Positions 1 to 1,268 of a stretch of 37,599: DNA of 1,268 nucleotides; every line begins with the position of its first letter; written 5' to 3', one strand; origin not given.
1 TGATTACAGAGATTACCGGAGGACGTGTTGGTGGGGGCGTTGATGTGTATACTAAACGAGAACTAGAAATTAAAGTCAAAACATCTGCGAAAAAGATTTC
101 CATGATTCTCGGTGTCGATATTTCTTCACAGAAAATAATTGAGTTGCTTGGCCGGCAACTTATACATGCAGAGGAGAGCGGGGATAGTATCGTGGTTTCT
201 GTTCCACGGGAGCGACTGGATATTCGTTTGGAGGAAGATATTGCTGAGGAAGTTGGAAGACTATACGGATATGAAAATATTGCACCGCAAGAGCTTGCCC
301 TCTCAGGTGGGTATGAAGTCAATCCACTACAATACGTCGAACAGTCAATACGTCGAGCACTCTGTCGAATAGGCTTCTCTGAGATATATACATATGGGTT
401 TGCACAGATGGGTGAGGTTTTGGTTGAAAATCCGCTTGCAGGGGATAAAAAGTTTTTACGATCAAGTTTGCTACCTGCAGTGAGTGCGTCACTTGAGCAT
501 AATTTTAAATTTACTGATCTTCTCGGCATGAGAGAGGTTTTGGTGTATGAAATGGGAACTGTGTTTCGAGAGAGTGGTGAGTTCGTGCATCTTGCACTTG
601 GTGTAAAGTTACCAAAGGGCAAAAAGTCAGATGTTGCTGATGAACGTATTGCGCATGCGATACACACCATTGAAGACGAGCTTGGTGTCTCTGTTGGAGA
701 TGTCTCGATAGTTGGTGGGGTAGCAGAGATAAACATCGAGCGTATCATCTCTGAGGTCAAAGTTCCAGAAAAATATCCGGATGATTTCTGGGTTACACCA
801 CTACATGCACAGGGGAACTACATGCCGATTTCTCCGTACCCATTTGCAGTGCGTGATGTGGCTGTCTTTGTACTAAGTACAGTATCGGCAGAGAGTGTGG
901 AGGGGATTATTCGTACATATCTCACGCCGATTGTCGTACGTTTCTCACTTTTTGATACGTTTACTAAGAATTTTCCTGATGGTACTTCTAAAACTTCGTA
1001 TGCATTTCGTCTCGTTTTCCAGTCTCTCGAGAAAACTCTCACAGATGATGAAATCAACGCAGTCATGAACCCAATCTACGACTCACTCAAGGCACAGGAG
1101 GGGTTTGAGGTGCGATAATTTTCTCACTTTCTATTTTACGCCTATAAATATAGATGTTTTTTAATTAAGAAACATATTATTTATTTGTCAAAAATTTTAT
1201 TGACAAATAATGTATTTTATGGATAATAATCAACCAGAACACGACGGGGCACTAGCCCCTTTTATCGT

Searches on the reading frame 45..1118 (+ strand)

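Call 110: search_protein_families(library=pfam, proteins=[window:45-1118:+], max_evalue=0.001)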
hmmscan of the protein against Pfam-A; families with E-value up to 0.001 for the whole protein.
window:45-1118:+ (357 aa): 3 families
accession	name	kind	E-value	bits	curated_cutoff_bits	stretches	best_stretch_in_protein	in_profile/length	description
PF03147.19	FDX-ACB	-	4.3e-19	69.2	31.1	1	263-357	1-94/94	Ferredoxin-fold anticodon binding domain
PF03484.21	B5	-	1.7e-16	60.6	28.6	1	12-76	2-67/67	tRNA synthetase B5 domain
PF17759.6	tRNA_synthFbeta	-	5.4e-09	36.3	22.4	1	92-177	15-109/214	Phenylalanyl tRNA synthetase beta chain CLM domain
